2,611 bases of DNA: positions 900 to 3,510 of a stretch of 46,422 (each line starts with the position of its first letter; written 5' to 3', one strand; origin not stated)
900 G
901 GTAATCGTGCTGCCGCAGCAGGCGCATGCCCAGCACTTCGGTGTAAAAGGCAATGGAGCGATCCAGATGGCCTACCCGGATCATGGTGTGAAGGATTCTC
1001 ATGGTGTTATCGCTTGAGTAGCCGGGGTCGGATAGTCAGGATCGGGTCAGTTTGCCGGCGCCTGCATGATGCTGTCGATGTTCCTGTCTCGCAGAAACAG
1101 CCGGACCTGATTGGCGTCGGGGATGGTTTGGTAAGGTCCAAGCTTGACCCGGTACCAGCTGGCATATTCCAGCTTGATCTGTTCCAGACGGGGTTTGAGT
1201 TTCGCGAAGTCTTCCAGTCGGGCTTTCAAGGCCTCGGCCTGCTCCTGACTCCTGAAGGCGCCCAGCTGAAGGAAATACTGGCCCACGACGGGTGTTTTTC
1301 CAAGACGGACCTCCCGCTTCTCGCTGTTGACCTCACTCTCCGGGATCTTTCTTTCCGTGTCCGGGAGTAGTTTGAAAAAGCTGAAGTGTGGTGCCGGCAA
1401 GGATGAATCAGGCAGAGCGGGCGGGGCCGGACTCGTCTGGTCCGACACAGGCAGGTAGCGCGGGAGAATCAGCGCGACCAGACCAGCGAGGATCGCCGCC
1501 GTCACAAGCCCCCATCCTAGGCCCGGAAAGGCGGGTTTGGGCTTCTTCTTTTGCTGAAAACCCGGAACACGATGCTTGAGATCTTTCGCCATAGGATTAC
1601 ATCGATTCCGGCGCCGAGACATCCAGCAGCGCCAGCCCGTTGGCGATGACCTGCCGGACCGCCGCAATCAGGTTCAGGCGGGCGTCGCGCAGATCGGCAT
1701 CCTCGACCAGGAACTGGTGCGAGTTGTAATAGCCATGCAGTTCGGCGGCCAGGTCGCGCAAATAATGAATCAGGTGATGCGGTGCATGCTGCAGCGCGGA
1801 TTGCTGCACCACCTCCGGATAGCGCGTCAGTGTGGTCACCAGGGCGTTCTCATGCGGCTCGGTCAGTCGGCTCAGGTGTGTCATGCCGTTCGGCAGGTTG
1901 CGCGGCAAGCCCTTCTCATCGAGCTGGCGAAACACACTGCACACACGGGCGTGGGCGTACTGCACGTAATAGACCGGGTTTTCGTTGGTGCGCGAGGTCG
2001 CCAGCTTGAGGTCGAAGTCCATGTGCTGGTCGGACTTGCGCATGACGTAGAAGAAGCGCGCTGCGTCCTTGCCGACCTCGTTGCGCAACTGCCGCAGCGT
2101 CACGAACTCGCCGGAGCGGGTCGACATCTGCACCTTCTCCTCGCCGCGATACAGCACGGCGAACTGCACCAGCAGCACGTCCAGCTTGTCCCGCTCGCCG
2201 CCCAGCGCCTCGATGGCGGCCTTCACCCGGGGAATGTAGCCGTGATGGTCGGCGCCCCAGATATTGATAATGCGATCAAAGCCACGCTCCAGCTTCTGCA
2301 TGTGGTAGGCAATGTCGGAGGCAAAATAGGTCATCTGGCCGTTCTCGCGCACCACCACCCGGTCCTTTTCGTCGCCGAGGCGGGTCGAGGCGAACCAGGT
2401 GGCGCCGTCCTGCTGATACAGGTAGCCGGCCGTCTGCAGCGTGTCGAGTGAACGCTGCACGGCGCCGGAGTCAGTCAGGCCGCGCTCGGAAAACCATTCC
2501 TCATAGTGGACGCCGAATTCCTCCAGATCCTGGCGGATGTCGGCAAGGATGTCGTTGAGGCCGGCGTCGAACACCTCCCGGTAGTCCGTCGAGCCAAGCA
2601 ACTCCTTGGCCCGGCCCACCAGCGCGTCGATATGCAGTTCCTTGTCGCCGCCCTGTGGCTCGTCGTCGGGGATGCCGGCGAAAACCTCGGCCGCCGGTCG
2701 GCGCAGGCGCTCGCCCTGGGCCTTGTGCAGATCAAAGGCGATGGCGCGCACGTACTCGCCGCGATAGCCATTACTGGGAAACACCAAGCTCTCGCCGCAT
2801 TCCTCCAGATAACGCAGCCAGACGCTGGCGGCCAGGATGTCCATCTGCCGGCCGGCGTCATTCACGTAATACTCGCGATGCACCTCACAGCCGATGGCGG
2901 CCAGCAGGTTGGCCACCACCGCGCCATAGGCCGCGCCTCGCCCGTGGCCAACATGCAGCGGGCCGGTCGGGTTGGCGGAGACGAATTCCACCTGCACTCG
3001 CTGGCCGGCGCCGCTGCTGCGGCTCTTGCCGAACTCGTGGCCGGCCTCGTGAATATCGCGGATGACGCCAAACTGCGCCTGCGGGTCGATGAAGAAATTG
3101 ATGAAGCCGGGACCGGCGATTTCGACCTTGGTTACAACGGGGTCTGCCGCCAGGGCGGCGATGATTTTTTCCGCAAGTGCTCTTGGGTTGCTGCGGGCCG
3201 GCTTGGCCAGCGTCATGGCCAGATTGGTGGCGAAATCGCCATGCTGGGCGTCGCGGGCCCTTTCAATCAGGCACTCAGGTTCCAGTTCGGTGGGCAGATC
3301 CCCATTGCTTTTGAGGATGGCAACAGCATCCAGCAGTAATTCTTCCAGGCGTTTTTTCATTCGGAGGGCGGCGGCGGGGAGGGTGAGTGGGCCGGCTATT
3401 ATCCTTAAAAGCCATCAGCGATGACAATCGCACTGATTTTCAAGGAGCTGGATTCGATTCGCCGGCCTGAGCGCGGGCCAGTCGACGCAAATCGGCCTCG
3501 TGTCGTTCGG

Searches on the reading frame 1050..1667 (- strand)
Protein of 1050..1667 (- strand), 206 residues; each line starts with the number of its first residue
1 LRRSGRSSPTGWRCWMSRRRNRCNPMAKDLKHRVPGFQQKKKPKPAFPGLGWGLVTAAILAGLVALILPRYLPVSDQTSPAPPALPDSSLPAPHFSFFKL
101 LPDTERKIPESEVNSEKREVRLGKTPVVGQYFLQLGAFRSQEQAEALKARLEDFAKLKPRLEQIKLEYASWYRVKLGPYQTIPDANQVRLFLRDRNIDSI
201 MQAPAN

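Call 8: search_protein_families(library=pfam, proteins=[window:1050-1667:-], max_evalue=0.001)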
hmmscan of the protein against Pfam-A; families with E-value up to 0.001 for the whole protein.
window:1050-1667:- (206 aa): 1 family
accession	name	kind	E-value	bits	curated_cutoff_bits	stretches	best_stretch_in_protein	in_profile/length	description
PF05036.18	SPOR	-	1.2e-12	48.4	21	1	129-199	3-72/76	SPOR domain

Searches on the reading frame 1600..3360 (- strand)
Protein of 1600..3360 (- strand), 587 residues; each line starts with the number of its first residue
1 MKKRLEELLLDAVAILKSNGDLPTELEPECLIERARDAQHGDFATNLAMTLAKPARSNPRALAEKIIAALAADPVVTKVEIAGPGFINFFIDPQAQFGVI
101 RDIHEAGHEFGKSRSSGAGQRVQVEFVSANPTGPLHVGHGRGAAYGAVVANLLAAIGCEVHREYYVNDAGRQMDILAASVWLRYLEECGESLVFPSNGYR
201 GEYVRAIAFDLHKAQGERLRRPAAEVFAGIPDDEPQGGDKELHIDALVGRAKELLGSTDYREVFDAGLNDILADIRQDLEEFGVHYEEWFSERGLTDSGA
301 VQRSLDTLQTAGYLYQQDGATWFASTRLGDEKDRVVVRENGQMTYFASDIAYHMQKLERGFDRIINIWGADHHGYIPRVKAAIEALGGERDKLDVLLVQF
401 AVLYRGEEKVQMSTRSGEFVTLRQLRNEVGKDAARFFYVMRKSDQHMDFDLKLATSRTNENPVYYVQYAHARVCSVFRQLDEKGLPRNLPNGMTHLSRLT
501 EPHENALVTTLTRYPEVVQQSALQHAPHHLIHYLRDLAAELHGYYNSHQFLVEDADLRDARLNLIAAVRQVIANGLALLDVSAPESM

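Call 8: search_protein_families(library=pfam, proteins=[window:1600-3360:-], max_evalue=0.001)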
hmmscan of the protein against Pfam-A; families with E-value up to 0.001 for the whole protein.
window:1600-3360:- (587 aa): 4 families
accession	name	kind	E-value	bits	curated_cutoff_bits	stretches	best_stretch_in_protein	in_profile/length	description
PF05746.21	DALR_1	-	4.1e-32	111.1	22.3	1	466-587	1-117/117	DALR anticodon binding domain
PF03485.21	Arg_tRNA_synt_N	-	7e-25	87.9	21.5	1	5-91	3-85/85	Arginyl tRNA synthetase N terminal domain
PF00750.26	tRNA-synt_1d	-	9.2e-22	77.9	23.3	2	301-435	170-304/349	tRNA synthetases class I (R), catalytic domain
PF09334.17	tRNA-synt_1g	-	0.00015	21.1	20.1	0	408-460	324-377/391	tRNA synthetases class I (M)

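Call 24: find_homologous_proteins(query=window:1600-3360:-, max_evalue=1e-100)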
Query window:1600-3360:- (587 aa): 8000 proteins with E <= 1e-100 among 8000 candidates; the best 120 are listed.
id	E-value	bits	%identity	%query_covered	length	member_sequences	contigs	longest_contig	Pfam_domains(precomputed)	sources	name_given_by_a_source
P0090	0.0e+0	1268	96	100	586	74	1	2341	PF05746.22,PF00750.26,PF03485.22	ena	-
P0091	0.0e+0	1233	93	100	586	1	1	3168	PF05746.22,PF00750.26,PF03485.22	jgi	jgi:arginyl-tRNA synthetase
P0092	0.0e+0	1228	93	100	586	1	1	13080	PF05746.22,PF00750.26,PF03485.22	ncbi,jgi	jgi:arginyl-tRNA synthetase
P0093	0.0e+0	1224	92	100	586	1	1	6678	PF05746.22,PF00750.26,PF03485.22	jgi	jgi:arginyl-tRNA synthetase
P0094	0.0e+0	1221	92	100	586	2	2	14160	PF05746.22,PF00750.26,PF03485.22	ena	-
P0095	0.0e+0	1217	92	100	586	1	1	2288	PF05746.22,PF00750.26,PF03485.22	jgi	jgi:arginyl-tRNA synthetase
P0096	0.0e+0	1214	91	100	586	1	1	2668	PF05746.22,PF00750.26,PF03485.22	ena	-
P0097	0.0e+0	1193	90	100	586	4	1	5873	PF05746.22,PF00750.26,PF03485.22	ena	-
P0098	0.0e+0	1188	90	100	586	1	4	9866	PF05746.22,PF00750.26,PF03485.22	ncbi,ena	-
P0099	0.0e+0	1185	90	100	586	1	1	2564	PF05746.22,PF00750.26,PF03485.22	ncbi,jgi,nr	ncbi:MAG: arginine--tRNA ligase [Methylococcus sp.]|nr:MAG: arginine--tRNA ligase [Methylococcus sp.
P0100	0.0e+0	1169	88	100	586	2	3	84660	PF05746.22,PF00750.26,PF03485.22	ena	-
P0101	0.0e+0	1161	87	100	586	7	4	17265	PF05746.22,PF00750.26,PF03485.22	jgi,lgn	-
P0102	0.0e+0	1152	86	100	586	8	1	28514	PF05746.22,PF00750.26,PF03485.22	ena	-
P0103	0.0e+0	1143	84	100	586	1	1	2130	PF09334.18,PF05746.22,PF00750.26,PF03485.22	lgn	-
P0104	0.0e+0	1133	85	100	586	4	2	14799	PF09334.18,PF05746.22,PF00750.26,PF03485.22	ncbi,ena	-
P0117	0.0e+0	1083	82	100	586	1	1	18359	PF09334.18,PF05746.22,PF00750.26,PF03485.22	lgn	-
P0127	0.0e+0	1068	81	100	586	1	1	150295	PF09334.18,PF05746.22,PF00750.26,PF03485.22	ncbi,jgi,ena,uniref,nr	ncbi:arginine--tRNA ligase [Methylocaldum sp.]|uniref:arginine--tRNA ligase n=1 Tax=Methylocaldum sp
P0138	0.0e+0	1047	78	100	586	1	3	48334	PF09334.18,PF05746.22,PF00750.26,PF03485.22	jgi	jgi:arginyl-tRNA synthetase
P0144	0.0e+0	1039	79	100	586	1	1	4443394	PF05746.22,PF00750.26,PF03485.22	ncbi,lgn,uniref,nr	ncbi:arginine--tRNA ligase [Methylococcus sp. EFPC2]|uniref:arginine--tRNA ligase n=1 Tax=Methylococ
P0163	0.0e+0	1015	77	100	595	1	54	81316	PF05746.22,PF00750.26,PF03485.22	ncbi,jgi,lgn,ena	-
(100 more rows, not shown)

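Call 26: find_encoding_contigs(protein=P0127, flank=7000, max_places=1)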
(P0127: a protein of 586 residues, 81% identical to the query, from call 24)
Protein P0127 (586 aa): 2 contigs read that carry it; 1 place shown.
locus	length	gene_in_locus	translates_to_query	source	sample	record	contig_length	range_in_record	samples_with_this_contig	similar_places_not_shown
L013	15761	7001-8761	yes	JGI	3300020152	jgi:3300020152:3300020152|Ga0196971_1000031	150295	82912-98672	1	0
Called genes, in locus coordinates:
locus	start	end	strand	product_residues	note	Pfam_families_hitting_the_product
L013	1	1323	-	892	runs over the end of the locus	PF13510:Fer2_4, PF10588:NADH-G_4Fe-4S_3, PF22117:Fer4_Nqo3, PF04879:Molybdop_Fe4S4, PF00384:Molybdopterin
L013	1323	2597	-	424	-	PF01512:Complex1_51K, PF10531:SLBB, PF22461:SLBB_2 (weak), PF10589:NADH_4Fe-4S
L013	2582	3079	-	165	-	PF01257:2Fe-2S_thioredx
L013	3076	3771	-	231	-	-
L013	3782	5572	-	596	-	PF00329:Complex1_30kDa, PF00346:Complex1_49kDa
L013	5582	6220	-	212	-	PF01058:Oxidored_q6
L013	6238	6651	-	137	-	PF00507:Oxidored_q4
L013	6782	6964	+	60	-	-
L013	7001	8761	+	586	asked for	PF03485:Arg_tRNA_synt_N, PF00750:tRNA-synt_1d, PF09334:tRNA-synt_1g (faint), PF05746:DALR_1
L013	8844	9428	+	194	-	PF05036:SPOR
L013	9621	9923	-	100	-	PF03992:ABM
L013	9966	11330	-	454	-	PF14793:DUF4478, PF03641:Lysine_decarbox, PF11892:PpnN_C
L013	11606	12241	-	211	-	PF03167:UDG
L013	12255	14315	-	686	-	PF00535:Glycos_transf_2, PF13506:Glyco_transf_21, PF13632:Glyco_trans_2_3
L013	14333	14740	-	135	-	-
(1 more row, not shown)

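Call 27: find_encoding_contigs(protein=P0144, flank=7000, max_places=1)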
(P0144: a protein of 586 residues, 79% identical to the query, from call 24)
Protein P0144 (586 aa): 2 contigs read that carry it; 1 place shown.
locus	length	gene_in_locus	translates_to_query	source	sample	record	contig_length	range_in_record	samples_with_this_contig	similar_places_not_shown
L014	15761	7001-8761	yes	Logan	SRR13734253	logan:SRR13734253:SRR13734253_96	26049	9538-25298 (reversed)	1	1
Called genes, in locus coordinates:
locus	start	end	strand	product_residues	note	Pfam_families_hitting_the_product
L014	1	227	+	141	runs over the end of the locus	PF12019:GspH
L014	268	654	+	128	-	-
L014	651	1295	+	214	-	PF07963:N_methyl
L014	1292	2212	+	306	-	PF21687:T2SSK_1st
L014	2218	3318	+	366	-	PF05137:PilN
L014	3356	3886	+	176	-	PF10741:T2SSM_b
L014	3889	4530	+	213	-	PF28060:XpsN (weak)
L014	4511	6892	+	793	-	PF21305:type_II_gspD_N0, PF03958:Secretin_N, PF00263:Secretin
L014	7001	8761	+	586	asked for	PF03485:Arg_tRNA_synt_N, PF00750:tRNA-synt_1d, PF05746:DALR_1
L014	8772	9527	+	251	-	PF05036:SPOR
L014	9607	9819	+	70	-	PF14070:YjfB_motility (weak)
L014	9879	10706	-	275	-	PF13717:Zn_ribbon_4, PF13719:Zn_ribbon_5 (weak), PF11906:DUF3426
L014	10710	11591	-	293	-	PF06325:PrmA, PF05175:MTS (weak), PF13489:Methyltransf_23 (faint), PF13847:Methyltransf_31 (weak), PF13649:Methyltransf_25 (weak)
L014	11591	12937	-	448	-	PF00289:Biotin_carb_N, PF02786:CPSase_L_D2, PF07478:Dala_Dala_lig_C, PF02222:ATP-grasp, PF02785:Biotin_carb_C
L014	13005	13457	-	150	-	PF00364:Biotin_lipoyl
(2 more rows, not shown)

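Call 28: find_encoding_contigs(protein=P0163, flank=7000, max_places=1)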
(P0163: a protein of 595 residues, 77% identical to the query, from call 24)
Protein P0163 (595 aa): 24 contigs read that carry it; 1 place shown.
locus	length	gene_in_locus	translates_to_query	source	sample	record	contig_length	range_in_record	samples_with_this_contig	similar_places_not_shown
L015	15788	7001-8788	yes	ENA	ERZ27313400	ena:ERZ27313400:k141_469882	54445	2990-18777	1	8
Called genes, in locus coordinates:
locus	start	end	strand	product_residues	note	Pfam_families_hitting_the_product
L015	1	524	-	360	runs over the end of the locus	-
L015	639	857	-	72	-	PF00741:Gas_vesicle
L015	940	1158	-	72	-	PF00741:Gas_vesicle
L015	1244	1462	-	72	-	PF00741:Gas_vesicle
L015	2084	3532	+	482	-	PF08448:PAS_4, PF13426:PAS_9 (weak), PF00989:PAS, PF08448:PAS_4, PF13426:PAS_9, PF08447:PAS_3 (weak), PF00512:HisKA, PF02518:HATPase_c, +1 more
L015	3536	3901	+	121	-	PF00072:Response_reg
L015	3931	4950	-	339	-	PF02885:Glycos_trans_3N, PF00591:Glycos_transf_3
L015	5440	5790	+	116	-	-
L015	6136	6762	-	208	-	PF13640:2OG-FeII_Oxy_3, PF13661:2OG-FeII_Oxy_4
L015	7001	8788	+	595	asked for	PF03485:Arg_tRNA_synt_N, PF00750:tRNA-synt_1d, PF05746:DALR_1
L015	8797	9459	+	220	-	PF05036:SPOR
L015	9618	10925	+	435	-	PF03929:PepSY_TM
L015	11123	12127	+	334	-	PF01145:Band_7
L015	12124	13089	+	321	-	PF01145:Band_7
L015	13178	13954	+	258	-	-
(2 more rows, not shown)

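Call 78: find_encoding_contigs(protein=P0117, flank=10000, max_places=1)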
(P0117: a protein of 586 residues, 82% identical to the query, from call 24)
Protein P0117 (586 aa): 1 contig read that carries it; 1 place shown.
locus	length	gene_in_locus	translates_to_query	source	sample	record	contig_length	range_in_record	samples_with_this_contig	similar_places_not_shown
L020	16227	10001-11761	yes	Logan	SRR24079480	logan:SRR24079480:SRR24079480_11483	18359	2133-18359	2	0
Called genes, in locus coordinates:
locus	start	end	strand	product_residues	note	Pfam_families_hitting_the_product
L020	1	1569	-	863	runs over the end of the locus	PF20308:TPR-S, PF01734:Patatin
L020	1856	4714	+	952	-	PF13676:TIR_2 (faint), PF13424:TPR_12 (faint), PF07719:TPR_2 (faint), PF10952:DUF2753 (faint)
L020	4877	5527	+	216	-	PF00440:TetR_N, PF09209:CecR_C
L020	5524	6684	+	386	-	PF12704:MacB_PCD, PF02687:FtsX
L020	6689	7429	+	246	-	PF00005:ABC_tran, PF02463:SMC_N (weak), PF13304:AAA_21 (faint)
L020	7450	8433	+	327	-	PF25919:BSH_CusB (faint), PF25917:BSH_RND (weak), PF25973:BSH_CzcB, PF25984:BSH_YknX (weak)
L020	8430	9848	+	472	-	PF02321:OEP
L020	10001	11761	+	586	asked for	PF03485:Arg_tRNA_synt_N, PF00750:tRNA-synt_1d, PF09334:tRNA-synt_1g (faint), PF00750:tRNA-synt_1d, PF05746:DALR_1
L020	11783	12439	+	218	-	PF05036:SPOR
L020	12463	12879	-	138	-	PF06094:GGACT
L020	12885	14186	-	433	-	PF01595:CNNM, PF00571:CBS (weak), PF03471:CorC_HlyC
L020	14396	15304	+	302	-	PF00480:ROK, PF02685:Glucokinase (weak)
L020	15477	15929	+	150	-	-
